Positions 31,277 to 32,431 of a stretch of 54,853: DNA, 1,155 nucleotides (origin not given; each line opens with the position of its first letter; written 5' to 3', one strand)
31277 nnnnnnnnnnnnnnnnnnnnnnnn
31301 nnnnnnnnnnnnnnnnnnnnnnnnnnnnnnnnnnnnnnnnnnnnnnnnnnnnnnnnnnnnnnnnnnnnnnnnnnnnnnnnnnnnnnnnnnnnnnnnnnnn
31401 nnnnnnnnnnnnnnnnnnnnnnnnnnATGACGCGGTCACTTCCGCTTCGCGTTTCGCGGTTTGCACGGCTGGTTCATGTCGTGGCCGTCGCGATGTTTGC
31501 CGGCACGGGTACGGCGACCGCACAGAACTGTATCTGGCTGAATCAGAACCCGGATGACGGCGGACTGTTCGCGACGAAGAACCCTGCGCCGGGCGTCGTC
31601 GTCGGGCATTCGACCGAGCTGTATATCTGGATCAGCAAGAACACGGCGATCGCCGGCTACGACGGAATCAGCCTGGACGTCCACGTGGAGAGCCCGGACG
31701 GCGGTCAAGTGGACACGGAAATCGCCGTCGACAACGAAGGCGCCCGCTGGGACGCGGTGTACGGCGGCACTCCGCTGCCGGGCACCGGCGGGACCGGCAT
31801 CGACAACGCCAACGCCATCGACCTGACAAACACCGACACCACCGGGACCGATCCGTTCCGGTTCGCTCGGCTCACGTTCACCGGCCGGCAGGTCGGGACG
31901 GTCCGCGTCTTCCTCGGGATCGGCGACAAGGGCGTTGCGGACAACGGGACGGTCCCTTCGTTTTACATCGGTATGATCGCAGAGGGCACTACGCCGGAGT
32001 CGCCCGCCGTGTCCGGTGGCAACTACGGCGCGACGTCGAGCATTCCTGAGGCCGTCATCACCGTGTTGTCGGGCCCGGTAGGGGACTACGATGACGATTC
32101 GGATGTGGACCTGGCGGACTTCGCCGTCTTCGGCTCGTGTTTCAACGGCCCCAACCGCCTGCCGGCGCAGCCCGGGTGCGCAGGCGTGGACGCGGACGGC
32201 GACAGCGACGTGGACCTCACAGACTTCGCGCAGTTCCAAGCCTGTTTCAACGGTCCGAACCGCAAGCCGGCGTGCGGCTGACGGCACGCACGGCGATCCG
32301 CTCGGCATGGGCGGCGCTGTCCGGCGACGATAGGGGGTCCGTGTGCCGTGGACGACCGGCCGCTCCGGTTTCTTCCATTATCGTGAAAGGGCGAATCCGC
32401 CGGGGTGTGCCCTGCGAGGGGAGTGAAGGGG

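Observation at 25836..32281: Amylosome-like surface starch-degradation locus combining dockerin, cohesin-like and PEP-CTERM components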

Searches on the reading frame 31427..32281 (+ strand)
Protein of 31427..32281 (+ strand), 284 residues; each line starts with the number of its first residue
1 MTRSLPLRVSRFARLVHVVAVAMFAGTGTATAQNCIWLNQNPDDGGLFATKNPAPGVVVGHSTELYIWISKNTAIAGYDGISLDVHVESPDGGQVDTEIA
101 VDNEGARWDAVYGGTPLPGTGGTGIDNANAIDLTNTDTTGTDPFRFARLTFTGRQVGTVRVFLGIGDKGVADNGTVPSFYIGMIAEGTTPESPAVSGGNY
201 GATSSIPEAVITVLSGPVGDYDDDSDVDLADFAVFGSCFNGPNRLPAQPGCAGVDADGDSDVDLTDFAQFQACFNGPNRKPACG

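Call 3: search_protein_families(library=pfam, proteins=[window:31427-32281:+], max_evalue=1)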
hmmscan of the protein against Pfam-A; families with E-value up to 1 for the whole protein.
window:31427-32281:+ (284 aa): 2 families
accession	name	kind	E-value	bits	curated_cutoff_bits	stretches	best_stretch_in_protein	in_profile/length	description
PF00404.24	Dockerin_1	-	0.014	16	22.9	1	219-269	2-51/57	Dockerin type I domain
PF19717.4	DUF6212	-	0.2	10.9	26.4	1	48-106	286-343/395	Family of unknown function (DUF6212)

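Call 4: search_protein_families(library=ncbifam, proteins=[window:31427-32281:+], max_evalue=1)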
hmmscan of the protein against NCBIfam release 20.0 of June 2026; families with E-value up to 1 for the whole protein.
window:31427-32281:+ (284 aa): 0 families

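Call 7: find_homologous_proteins(query=window:31427-32281:+)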
Query window:31427-32281:+ (284 aa): 46 proteins with E <= 0.001 among 2733 candidates.
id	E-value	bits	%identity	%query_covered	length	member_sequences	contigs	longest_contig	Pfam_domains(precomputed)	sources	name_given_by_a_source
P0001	4.3e-188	642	100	100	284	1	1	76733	-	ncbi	-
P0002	7.0e-110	385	64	95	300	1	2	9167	-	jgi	jgi:hypothetical protein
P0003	2.5e-109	383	62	97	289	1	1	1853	-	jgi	jgi:hypothetical protein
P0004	9.4e-107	375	64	90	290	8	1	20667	-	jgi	-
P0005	1.9e-105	371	61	95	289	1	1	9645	-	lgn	-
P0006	4.3e-105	369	64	91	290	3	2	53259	-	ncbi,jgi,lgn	-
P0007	4.5e-105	369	61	96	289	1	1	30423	-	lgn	-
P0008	1.8e-90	321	59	95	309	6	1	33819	PF00404.25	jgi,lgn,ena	-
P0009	7.5e-87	310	59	86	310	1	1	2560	-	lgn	-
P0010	1.3e-80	289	53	89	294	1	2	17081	-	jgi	jgi:hypothetical protein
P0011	8.2e-23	99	75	23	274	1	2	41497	-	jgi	jgi:hypothetical protein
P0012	1.7e-22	98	46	43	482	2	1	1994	PF07679.23,PF13927.13,PF00041.28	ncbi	ncbi:MAG: immunoglobulin domain-containing protein, partial [Phycisphaerae bacterium]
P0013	7.8e-22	96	65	26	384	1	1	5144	-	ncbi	ncbi:MAG: hypothetical protein ACPMAQ_07810 [Phycisphaerae bacterium]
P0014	2.5e-21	94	49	40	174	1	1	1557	-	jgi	jgi:hypothetical protein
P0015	2.2e-20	91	69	26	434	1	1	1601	PF07679.23,PF13895.13,PF13927.13,PF00047.32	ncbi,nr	ncbi:MAG TPA: immunoglobulin domain-containing protein, partial [Phycisphaerae bacterium]|nr:immunog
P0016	2.8e-20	91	63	23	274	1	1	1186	-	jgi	jgi:hypothetical protein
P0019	9.6e-19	86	67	24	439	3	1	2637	PF00404.25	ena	-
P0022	9.8e-17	79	65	23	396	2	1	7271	PF24996.1,PF07646.22,PF13964.13,PF24681.2,PF13415.13,PF00404.25,PF24981.2,PF01344.32,PF25210.2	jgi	jgi:N-acetylneuraminic acid mutarotase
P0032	3.1e-15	74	64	24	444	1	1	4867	-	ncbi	-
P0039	5.3e-12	64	59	23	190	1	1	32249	-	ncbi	-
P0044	2.8e-7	48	50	18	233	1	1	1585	PF00404.25,PF00082.28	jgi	jgi:subtilisin family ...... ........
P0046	5.8e-4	37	36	18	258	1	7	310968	-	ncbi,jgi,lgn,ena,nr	ncbi:MAG TPA: hypothetical protein PKK06_01860 [Phycisphaerae bacterium]|nr:hypothetical protein [Ph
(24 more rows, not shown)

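Call 11: find_encoding_contigs(protein=P0006, flank=10000, max_places=3)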
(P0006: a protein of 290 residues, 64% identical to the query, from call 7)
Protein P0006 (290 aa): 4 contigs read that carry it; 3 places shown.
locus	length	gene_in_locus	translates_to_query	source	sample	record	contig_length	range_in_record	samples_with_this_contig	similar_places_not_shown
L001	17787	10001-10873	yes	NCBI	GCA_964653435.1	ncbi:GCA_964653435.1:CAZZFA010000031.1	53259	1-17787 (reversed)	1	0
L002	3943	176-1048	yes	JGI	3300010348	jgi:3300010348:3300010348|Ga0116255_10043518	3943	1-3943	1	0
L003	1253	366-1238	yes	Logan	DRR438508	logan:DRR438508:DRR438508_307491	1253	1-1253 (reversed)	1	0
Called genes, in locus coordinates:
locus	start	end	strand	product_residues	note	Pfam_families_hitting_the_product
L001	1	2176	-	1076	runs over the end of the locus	PF22058:X25_BaPul_like (faint), PF16561:AMPK1_CBM, PF02903:Alpha-amylase_N (weak), PF00128:Alpha-amylase, PF16657:Malt_amylase_C (faint)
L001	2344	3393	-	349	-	PF00356:LacI, PF00532:Peripla_BP_1, PF13407:Peripla_BP_4, PF13377:Peripla_BP_3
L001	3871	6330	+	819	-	-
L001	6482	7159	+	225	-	PF26120:CBM_1st_SusF (faint), PF22058:X25_BaPul_like (weak), PF07589:PEP_exosort_dom (weak)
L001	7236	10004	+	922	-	PF00128:Alpha-amylase (faint)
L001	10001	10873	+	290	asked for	-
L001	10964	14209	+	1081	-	-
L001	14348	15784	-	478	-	PF02233:PNTB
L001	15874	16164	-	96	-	PF12769:PNTB_4TM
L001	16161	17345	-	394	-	PF05222:AlaDh_PNT_N, PF02826:2-Hacid_dh_C (faint), PF01262:AlaDh_PNT_C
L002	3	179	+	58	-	?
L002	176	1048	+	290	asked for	-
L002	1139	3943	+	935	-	?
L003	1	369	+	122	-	?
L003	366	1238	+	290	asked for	-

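Call 12: find_encoding_contigs(protein=P0008, flank=10000, max_places=2)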
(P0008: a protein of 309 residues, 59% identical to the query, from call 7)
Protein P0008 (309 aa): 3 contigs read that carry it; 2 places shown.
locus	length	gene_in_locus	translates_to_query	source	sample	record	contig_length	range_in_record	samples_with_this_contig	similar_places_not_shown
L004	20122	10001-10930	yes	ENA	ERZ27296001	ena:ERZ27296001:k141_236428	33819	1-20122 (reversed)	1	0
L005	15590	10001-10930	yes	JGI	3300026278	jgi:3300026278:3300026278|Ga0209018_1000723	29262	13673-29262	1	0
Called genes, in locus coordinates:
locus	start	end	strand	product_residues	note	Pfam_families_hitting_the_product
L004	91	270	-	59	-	-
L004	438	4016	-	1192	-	-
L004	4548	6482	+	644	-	-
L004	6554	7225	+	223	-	PF26120:CBM_1st_SusF (faint), PF22058:X25_BaPul_like (weak)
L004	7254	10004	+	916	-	PF00404:Dockerin_1 (faint)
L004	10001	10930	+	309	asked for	PF00404:Dockerin_1 (weak)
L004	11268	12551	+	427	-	-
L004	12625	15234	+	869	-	-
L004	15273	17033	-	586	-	PF01120:Alpha_L_fucos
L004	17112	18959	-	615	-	PF16126:DUF4838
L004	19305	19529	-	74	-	-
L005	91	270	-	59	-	-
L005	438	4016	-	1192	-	-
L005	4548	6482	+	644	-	-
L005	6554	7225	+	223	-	PF26120:CBM_1st_SusF (faint), PF22058:X25_BaPul_like (weak)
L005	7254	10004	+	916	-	PF00404:Dockerin_1 (faint)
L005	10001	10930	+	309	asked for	PF00404:Dockerin_1 (weak)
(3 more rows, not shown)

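Call 13: find_encoding_contigs(protein=P0010, flank=10000, max_places=2)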
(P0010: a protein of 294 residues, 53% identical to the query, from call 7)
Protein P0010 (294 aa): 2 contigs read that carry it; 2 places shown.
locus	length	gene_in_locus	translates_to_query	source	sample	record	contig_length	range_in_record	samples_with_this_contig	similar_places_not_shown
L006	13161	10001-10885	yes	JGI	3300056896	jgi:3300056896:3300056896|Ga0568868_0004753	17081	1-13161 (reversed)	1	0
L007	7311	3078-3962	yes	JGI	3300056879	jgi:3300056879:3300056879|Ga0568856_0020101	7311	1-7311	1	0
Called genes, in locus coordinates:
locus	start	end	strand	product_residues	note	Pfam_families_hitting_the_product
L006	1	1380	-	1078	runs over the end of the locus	PF16561:AMPK1_CBM (faint), PF22058:X25_BaPul_like (weak), PF22352:K319L-like_PKD (faint), PF00128:Alpha-amylase, PF16657:Malt_amylase_C (weak)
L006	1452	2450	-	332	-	PF00356:LacI, PF00532:Peripla_BP_1, PF13407:Peripla_BP_4 (weak), PF13377:Peripla_BP_3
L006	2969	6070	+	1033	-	-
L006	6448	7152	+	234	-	PF07589:PEP_exosort_dom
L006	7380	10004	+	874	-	-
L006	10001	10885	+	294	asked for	-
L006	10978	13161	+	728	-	?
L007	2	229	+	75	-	?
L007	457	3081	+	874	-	-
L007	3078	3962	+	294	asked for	-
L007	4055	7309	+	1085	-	?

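Call 14: find_encoding_contigs(protein=P0007, flank=10000, max_places=2)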
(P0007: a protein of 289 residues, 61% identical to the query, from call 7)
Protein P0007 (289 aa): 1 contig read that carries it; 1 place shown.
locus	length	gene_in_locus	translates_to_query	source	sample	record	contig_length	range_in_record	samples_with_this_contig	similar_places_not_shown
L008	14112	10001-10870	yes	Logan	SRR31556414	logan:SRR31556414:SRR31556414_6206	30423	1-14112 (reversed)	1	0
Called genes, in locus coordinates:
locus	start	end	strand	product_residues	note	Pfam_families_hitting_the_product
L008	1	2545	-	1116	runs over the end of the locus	PF02922:CBM_48 (faint), PF22058:X25_BaPul_like (weak), PF16561:AMPK1_CBM, PF02903:Alpha-amylase_N (weak), PF00128:Alpha-amylase, PF16657:Malt_amylase_C (weak)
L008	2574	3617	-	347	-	PF00356:LacI, PF00532:Peripla_BP_1, PF13407:Peripla_BP_4, PF13377:Peripla_BP_3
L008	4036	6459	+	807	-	-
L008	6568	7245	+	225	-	PF26120:CBM_1st_SusF (faint), PF22058:X25_BaPul_like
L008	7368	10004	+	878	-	PF00128:Alpha-amylase (faint)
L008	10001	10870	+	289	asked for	-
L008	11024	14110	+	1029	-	?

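Call 15: predict_structure(alignment_id=A1)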
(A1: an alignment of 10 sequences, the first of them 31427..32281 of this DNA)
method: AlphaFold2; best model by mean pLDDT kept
length: 284 residues; sequences in the alignment: 10
mean_pLDDT: 74.8   pTM: 0.65
mean pLDDT of the five models: 74.8, 74.5, 72.6, 69.2, 63.3
residues with pLDDT >= 90: 39; 70-90: 151; 50-70: 64; < 50: 30
segments of 3 or more residues with pLDDT < 50: 1-9, 26-31, 113-126
pLDDT, mean of each block of 10 residues (from residue 1): 41 62 48 80 85 86 88 62 80 81 68 44 48 57 81 86 78 69 85 69 83 82 88 94 90 84 90 87 73
secondary structure, 60 per line:
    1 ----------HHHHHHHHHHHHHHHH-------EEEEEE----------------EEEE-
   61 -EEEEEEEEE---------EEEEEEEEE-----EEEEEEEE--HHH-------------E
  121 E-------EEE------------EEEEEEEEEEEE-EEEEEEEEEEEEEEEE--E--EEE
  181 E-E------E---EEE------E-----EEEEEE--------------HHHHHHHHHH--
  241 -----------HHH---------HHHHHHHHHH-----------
elements in order: H11-26 E34-39 E56-59 E62-70 E80-88 E94-101 E129-131 E144-155 E157-172 E178-181 E194-196 E209-214 H229-238 H264-273
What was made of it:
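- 31520..32071 (+): P4 cohesin-like beta-sandwich (residues 32-215). AF2 model with core pLDDT 80-88 (call 15).
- The AF2 model has pLDDT 74.8 and pTM 0.65 (call 15). Its most conserved loop (residues 113-126) has pLDDT below 50 (call 15).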

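Call 18: search_solved_structures(query=A1, max_evalue=1, show_alignments=2)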
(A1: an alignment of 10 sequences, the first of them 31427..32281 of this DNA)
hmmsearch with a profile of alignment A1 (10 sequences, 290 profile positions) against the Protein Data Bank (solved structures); distinct sequences matched with E-value up to 1: 9.
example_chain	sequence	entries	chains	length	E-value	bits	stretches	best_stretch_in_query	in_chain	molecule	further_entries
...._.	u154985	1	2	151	0.0004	22.6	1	221-271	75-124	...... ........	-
8x3a_A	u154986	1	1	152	0.00042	22.6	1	221-271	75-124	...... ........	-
2vn5_B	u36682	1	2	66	0.0016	20.6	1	221-276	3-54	ENDOGLUCANASE A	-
2vn6_B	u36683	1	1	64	0.0032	19.6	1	221-276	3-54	ENDOGLUCANASE A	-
5lxv_B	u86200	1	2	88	0.075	15.2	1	218-278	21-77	Carbohydrate-binding protein WP_009985128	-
7wxz_A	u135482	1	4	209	0.1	14.7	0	199-241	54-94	Spike protein S2'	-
5nrm_B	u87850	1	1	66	0.15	14.1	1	223-277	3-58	DocCel5: Type I dockerin repeat domain from A. cellulolyticus family 5 endoglucanase WP_01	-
2jnx_A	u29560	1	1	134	0.33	13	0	224-274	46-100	Calcium binding protein 2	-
5nrk_B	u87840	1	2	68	0.38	12.8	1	223-277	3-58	DocCel5: Type I dockerin repeat domain from A. cellulolyticus family 5 endoglucanase WP_01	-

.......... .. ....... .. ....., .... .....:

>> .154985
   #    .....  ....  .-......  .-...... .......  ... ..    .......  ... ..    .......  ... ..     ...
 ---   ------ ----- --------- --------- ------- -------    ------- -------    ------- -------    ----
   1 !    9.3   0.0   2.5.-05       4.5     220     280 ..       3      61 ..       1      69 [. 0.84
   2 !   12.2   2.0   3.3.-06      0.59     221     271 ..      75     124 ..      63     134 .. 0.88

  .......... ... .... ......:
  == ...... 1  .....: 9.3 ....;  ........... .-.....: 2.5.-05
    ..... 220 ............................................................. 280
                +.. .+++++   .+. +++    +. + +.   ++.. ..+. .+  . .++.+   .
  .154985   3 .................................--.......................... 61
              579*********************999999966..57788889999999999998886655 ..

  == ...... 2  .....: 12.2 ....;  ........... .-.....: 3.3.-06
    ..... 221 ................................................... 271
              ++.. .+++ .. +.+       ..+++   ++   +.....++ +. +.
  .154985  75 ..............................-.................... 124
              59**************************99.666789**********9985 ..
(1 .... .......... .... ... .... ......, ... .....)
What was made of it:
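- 32072..32278 (+): P4 Cys-type dockerin, short-linker subtype (4 Cys). Profile hits to solved dockerins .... at 4e-4 and 2vn5_B at 1.6e-3 (call 18).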

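Call 19: fold_search(model_id=the predicted structure, library=pdb)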
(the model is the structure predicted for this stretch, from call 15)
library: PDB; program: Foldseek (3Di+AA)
matches with E <= 10: 1927; with E <= 0.001: 42
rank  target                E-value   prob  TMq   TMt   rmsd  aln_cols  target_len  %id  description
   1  3kcp_A                2.9e-06  1.00  0.26  0.25  21.4       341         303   12  Crystal structure of interacting Clostridium thermocellum multimodular components (released 2010-02-09)
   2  4fl4_L                8.1e-06  1.00  0.28  0.27  22.4       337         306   11  Scaffoldin conformation and dynamics revealed by a ternary complex from the Clostridium thermocellum cellulosome (released 2012-06-27)
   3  5lxv_A                1.3e-05  1.00  0.32  0.49   8.6       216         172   10  Crystal structure of Ruminococcus flavefaciens scaffoldin C cohesin in complex with a dockerin from an uncharacterized (released 2016-10-19)
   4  6kgd_A                1.5e-05  1.00  0.33  0.56   5.8       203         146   10  Crystal structure of CaDoc0917(R49D)-CaCohA2 complex at pH 8.0 (released 2020-07-08)
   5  7fe5_A                1.5e-05  0.99  0.21  0.29  10.9       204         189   12  AvmM Catalyzes Macrocyclization in Alchivemycin A Biosynthesis (released 2021-09-01)
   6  4fl4_I                2.0e-05  1.00  0.30  0.28  20.2       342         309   10  Scaffoldin conformation and dynamics revealed by a ternary complex from the Clostridium thermocellum cellulosome (released 2012-06-27)
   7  7fe0_A                3.0e-05  0.98  0.18  0.24  10.3       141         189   13  AvmM Catalyzes Macrocyclization in Alchivemycin A Biosynthesis (released 2021-09-01)
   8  6kgc_A                3.2e-05  1.00  0.32  0.55   5.9       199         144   12  Crystal structure of CaDoc0917(R49D)-CaCohA2 complex at pH 5.4 (released 2020-07-08)
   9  6kgf_A                3.6e-05  1.00  0.34  0.59   4.8       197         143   11  Crystal structure of CaDoc0917(R16D)-CaCohA2 complex at pH 8.2 (released 2020-07-08)
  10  6kge_A                4.0e-05  1.00  0.34  0.61   4.6       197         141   12  Crystal structure of CaDoc0917(R16D)-CaCohA2 complex at pH 5.5 (released 2020-07-08)
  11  6kgf_C                5.0e-05  1.00  0.34  0.58   6.0       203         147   10  Crystal structure of CaDoc0917(R16D)-CaCohA2 complex at pH 8.2 (released 2020-07-08)
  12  4ums                  8.9e-05  1.00  0.28  0.46   8.9       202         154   10  The crystal structure of the seventh ScaB type I cohesin from Pseudobacteroides cellulosolvens (released 2015-05-06)
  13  4fl4_C                8.9e-05  0.98  0.25  0.23  23.4       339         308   10  Scaffoldin conformation and dynamics revealed by a ternary complex from the Clostridium thermocellum cellulosome (released 2012-06-27)
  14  3lso_A                1.0e-04  1.00  0.27  0.18  10.7       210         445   14  Crystal structure of Putative membrane anchored protein from Corynebacterium diphtheriae (released 2010-02-23)
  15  8k2n_B                1.1e-04  0.95  0.22  0.13  18.0       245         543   14  Crystal structure of Group 4 Monosaccharide-releasing beta-N-acetylgalactosaminidase NgaLy from Lacticaseibacillus yic (released 2024-04-24)
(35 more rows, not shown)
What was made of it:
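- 31520..32071 (+): Foldseek top hits are cohesins: 3kcp_A 2.9e-6, 5lxv_A, and 6kge_A at TMt 0.61 (call 19).
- On Cohesin (fold): Single cohesins such as 6kge_A reach TMt 0.61 at probability 1.00 (calls 15, 19).
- Closest known: Cellulosome adaptor/anchoring scaffoldins. Same: 3kcp_A is the best structural match of P4 (call 19).
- Checked: It is supported by structure prediction and fold search (calls 15, 19).
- Cohesin chains make up 23 of the top 50 Foldseek PDB hits (call 19). Non-cohesin beta-sandwiches also score in the fold search, for example GH123 N-domains, pilins and AvmM (call 19).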

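Call 34: search_protein_families(library=pfam, alignment_id=A4, max_evalue=1)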
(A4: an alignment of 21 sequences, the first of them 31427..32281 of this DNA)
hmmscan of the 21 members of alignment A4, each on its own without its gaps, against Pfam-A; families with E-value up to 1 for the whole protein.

A. member 1, window:31427-32281:+ (284 aa): 2 families
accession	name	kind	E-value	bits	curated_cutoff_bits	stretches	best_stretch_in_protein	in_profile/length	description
PF00404.24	Dockerin_1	-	0.014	16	22.9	1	219-269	2-51/57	Dockerin type I domain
PF19717.4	DUF6212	-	0.2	10.9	26.4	1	48-106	286-343/395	Family of unknown function (DUF6212)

B. families by the number of members that match (of 21 scanned): 9 families
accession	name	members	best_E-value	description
PF07589.16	PEP-CTERM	11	1.7e-07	PEP-CTERM motif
PF00404.24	Dockerin_1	10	7.8e-14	Dockerin type I domain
PF20611.3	DUF6801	1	0.017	Family of unknown function (DUF6801)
PF11998.13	DUF3493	1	0.02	Low psii accumulation1 / Rep27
PF13833.12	EF-hand_8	1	0.11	EF-hand domain pair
PF19717.4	DUF6212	1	0.2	Family of unknown function (DUF6212)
PF03759.18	PRONE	1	0.37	PRONE (Plant-specific Rop nucleotide exchanger)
PF00036.39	EF-hand_1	1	0.52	EF hand domain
PF09610.15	Myco_arth_vir_N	1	0.71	Mycoplasma virulence signal region (Myco_arth_vir_N)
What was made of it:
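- On Dockerin type I (Pfam PF00404): Cys-type tails of P1 and P4: Some orthologues pass: Dockerin_1 was found in 10 of 21 A4 members, though the best E-value of 7.8e-14 may belong to members that carry a classical, Cys-free dockerin-like insert rather than the Cys type (call 34).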

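Call 35: search_solved_structures(query=A4, max_evalue=10)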
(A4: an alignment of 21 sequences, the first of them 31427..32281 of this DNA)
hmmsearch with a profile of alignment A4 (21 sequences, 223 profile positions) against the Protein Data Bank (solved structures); distinct sequences matched with E-value up to 10: 4.
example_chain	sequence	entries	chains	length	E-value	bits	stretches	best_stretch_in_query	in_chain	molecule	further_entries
2qg8_A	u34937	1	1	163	0.36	13.6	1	119-170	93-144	Acyl Carrier Protein Synthase PY06285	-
2bdd_A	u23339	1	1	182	0.45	13.3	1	119-170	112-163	ACP-synthase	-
4bf5_A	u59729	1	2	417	0.49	13.2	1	1-51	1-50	ALANINE RACEMASE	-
2l0d_A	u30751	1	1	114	0.79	12.5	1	65-132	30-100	Cell surface protein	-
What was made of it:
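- On Cohesin (Pfam PF00963): The PDB sequence-profile search finds no cohesin (call 35).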

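Call 53: search_protein_families(library=ncbifam, alignment_id=A4, max_evalue=0.1)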
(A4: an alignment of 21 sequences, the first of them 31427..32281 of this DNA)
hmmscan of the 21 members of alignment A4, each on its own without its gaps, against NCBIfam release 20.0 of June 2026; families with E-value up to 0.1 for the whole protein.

A. member 1, window:31427-32281:+ (284 aa): 0 families

B. families by the number of members that match (of 21 scanned): 20 families
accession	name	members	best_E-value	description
NF038129.1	PEP_NF038129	12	8.1e-07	NF038129 family PEP-CTERM protein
TIGR02595.1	PEP_CTERM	11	1.2e-06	PEP-CTERM sorting domain-containing protein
NF038120.1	PEP_CTERM_QFxxD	11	2.9e-05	NF038120 family PEP-CTERM protein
NF033554.9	floc_PepA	9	4.1e-10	flocculation-associated PEP-CTERM protein PepA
NF041927.1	Xrt_dep_XDP1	8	9.7e-05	exosortase-dependent surface protein XDP1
NF038126.1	PEP_CTERM_FxDxF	7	1.2e-05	FxDxF family PEP-CTERM protein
NF038124.1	PEP_CTERM_TLD_A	7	0.0021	PEP_CTERM-anchored TLD domain-containing protein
NF038125.1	PEP_CTERM_THxN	6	2.9e-08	THxN family PEP-CTERM protein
NF038118.1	PEP_CTERM_CCXG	6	0.00018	CCXG family PEP-CTERM protein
NF033947.0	PEP-cistern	6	0.0019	cistern family PEP-CTERM protein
TIGR03901.2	MYXO-CTERM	6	0.0068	MYXO-CTERM sorting domain-containing protein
NF041538.1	PEP_EDSA_1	5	1.4e-05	EDSAP-1 family PEP-CTERM protein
NF038119.1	PEP_CTERM_MHFG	5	0.0034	MHFG family PEP-CTERM protein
NF041540.1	dockerin_GC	3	0.04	GC-type dockerin domain-anchored protein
NF038130.1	PEP_NF038130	2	0.012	NF038130 family PEP-CTERM protein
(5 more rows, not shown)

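Call 64: search_protein_families(library=pfam, proteins=[L001:10964-14206:+, L006:6448-7149:+], max_evalue=0.01)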
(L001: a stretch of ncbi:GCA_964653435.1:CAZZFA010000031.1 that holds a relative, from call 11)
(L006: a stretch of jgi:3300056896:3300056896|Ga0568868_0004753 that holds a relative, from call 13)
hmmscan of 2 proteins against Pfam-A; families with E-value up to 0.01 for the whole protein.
L001:10964-14206:+ (1081 aa): 2 families
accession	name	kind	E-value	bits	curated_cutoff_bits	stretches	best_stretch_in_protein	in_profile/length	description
PF00723.27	Glyco_hydro_15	-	3.6e-05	23.3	22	1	540-827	16-338/427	Glycosyl hydrolases family 15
PF03633.20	Glyco_hydro_65C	-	0.0009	19.4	22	1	906-938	5-36/62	Glycosyl hydrolase family 65, C-terminal domain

L006:6448-7149:+ (234 aa): 1 family
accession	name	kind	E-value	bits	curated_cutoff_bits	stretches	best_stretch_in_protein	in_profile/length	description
PF07589.16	PEP-CTERM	-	2.9e-07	30.7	20.7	1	212-232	1-24/24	PEP-CTERM motif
